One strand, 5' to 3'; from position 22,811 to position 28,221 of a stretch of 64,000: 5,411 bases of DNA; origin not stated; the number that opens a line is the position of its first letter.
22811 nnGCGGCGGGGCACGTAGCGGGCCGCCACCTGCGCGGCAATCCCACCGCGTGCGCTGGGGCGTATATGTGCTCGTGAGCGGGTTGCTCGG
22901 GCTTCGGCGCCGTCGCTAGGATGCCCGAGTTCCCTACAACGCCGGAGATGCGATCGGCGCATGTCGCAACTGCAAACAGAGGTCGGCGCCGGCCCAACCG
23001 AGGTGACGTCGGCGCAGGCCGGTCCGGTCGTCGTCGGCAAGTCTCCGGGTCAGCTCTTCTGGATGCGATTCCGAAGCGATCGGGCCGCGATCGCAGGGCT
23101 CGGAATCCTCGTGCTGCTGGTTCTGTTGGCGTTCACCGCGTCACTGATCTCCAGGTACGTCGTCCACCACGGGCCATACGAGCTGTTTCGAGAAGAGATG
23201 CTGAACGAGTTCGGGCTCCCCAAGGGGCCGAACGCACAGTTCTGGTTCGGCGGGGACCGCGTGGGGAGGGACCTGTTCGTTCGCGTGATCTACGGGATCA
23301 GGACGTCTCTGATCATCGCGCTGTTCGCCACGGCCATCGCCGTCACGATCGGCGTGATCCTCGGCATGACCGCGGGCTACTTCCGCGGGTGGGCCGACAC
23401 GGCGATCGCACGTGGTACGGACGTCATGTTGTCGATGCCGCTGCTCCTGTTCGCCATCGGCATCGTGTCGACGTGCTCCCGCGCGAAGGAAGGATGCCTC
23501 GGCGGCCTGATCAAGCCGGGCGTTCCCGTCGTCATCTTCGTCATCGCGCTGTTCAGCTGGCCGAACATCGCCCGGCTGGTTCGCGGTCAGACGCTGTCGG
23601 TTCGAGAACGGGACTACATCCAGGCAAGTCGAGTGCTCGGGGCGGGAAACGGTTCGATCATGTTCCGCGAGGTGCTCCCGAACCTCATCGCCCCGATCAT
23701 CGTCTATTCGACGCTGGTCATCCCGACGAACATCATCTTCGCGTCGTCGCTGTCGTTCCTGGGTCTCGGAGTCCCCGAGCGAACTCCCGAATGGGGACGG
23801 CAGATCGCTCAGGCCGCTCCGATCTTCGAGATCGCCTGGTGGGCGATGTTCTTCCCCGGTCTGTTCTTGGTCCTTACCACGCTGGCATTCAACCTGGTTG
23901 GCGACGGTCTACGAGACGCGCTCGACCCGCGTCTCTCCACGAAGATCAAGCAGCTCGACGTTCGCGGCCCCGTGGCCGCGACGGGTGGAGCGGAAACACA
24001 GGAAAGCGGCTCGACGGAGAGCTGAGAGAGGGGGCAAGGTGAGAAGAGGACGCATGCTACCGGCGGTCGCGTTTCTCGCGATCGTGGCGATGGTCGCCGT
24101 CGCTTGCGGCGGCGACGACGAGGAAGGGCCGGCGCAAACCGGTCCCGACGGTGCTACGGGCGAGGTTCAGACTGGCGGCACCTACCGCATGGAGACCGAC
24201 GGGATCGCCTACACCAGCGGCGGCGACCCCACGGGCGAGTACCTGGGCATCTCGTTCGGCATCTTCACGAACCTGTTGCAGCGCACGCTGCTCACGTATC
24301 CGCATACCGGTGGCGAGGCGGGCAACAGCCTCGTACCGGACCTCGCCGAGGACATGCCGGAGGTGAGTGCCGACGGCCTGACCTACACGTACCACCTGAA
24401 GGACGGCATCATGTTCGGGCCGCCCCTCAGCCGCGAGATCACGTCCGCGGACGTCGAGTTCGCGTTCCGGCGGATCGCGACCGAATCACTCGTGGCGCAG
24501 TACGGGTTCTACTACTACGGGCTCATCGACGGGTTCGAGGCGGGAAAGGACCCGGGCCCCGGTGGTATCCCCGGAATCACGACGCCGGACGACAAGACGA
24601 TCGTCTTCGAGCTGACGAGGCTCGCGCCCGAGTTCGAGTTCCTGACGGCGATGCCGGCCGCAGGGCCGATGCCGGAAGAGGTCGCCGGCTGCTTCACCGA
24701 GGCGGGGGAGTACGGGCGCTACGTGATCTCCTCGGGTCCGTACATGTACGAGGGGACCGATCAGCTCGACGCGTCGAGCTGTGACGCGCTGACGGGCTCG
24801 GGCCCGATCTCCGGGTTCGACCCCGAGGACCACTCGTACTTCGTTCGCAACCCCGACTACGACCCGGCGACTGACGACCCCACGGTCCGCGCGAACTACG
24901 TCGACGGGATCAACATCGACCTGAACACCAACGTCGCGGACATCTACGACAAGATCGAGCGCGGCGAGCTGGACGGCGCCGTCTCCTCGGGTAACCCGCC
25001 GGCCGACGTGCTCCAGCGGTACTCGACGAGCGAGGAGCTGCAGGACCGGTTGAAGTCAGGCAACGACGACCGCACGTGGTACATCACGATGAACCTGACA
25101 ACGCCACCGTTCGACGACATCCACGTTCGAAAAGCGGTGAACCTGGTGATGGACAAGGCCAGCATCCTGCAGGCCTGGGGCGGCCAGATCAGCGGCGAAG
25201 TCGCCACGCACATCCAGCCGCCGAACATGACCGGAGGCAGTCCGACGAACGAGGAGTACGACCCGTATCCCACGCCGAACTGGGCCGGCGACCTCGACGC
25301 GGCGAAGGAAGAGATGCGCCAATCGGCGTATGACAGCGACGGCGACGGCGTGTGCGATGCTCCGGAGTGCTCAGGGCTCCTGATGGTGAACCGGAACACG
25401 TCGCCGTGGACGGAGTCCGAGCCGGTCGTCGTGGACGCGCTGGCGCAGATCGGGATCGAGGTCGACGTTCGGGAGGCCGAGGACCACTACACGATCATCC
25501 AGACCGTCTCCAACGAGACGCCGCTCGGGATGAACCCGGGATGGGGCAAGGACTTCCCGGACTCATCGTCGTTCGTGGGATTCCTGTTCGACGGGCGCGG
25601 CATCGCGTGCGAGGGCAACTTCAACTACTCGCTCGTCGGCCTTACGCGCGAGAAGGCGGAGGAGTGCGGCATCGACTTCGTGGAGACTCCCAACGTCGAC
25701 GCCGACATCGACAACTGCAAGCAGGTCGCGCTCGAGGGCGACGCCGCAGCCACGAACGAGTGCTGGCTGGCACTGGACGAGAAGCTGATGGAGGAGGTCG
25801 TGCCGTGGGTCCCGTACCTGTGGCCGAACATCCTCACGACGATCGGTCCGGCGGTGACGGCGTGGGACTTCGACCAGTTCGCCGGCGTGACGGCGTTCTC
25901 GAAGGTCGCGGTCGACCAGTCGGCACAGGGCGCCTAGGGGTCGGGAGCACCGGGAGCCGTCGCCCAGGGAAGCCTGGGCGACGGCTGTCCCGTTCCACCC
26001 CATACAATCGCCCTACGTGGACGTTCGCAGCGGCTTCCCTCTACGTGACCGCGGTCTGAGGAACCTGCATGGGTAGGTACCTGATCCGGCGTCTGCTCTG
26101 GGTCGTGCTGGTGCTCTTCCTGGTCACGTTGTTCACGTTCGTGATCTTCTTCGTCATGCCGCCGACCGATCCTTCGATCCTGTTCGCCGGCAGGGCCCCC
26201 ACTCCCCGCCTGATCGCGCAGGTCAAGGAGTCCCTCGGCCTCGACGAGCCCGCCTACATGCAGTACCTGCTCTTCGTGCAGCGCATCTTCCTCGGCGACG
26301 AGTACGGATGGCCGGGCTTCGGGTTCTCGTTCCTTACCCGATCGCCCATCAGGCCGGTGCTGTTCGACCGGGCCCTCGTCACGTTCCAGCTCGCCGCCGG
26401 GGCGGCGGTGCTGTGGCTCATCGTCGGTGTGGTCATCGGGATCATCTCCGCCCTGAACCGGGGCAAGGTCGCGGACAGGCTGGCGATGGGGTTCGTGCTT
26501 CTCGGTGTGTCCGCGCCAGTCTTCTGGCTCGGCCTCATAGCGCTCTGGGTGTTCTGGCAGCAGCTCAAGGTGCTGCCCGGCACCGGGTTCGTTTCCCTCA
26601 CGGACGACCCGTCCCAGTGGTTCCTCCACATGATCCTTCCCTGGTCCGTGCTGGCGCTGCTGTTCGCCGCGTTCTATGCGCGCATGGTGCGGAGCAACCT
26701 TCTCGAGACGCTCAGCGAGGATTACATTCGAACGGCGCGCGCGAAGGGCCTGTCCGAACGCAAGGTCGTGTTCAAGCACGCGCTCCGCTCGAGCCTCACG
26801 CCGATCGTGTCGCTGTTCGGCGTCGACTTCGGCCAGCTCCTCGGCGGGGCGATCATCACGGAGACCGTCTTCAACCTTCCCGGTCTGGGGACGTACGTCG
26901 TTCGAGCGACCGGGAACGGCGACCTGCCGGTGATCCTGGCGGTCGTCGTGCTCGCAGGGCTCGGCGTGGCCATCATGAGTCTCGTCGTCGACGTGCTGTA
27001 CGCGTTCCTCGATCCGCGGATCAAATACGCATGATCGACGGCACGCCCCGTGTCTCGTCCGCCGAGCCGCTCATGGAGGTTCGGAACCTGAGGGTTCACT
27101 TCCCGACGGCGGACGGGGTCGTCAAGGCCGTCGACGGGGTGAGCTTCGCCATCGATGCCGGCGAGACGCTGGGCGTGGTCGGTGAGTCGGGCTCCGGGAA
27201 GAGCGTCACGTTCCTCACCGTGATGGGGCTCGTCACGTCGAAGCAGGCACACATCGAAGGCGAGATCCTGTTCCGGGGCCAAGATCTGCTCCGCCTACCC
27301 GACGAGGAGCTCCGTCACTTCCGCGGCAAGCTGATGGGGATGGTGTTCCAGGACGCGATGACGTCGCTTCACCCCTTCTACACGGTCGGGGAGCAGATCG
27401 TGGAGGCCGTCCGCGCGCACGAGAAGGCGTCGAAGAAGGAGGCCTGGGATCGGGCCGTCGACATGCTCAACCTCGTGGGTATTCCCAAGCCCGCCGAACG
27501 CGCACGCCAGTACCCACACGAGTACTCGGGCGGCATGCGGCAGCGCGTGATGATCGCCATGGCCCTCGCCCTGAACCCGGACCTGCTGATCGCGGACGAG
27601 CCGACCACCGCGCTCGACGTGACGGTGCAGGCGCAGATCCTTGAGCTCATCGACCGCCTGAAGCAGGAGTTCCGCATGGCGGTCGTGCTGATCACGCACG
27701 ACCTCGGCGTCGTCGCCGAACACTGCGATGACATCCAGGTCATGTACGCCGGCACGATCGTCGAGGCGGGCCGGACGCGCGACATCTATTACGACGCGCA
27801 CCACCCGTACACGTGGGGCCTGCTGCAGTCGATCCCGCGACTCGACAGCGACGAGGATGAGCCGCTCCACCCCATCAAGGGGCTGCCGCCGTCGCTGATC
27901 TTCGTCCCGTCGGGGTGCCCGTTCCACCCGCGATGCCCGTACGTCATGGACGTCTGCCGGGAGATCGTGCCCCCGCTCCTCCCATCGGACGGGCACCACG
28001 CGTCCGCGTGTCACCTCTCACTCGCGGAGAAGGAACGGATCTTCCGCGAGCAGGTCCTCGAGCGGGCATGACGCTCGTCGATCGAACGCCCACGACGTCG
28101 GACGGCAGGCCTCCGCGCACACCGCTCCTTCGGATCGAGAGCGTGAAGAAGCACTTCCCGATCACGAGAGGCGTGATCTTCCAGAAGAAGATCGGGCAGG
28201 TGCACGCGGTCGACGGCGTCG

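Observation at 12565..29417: Reorganised glycolytic operon: gap-pgk-tpi followed by archaeal-type iPGM, with secG displaced 12 kb by two tandem peptide ABC transporter operons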

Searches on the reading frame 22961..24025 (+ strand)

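Call 4: search_protein_families(library=pfam, proteins=[window:22961-24025:+])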
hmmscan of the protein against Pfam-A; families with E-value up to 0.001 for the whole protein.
window:22961-24025:+ (354 aa): 2 families
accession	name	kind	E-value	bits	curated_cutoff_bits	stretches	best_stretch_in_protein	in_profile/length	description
PF00528.27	BPD_transp_1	-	4.4e-30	105.2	26.4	1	131-326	1-183/184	Binding-protein-dependent transport system inner membrane component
PF12911.12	OppC_N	-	1.7e-10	41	23.9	1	28-66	1-39/53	N-terminal TM domain of oligopeptide transport permease C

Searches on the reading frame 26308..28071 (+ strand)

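Call 4: search_protein_families(library=pfam, proteins=[window:26308-28071:+])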
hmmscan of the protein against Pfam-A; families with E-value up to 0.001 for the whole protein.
window:26308-28071:+ (587 aa): 3 families
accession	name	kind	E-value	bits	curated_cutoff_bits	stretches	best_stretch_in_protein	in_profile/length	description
PF00005.33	ABC_tran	-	8e-30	104.7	25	1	276-434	2-137/137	ABC transporter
PF08352.17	oligo_HPY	-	1.1e-19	71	27.1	1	485-550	1-65/65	Oligopeptide/dipeptide transporter, C-terminal region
PF13304.12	AAA_21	-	7.3e-05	23.4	27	1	401-469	233-303/304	AAA domain, putative AbiEii toxin, Type IV TA system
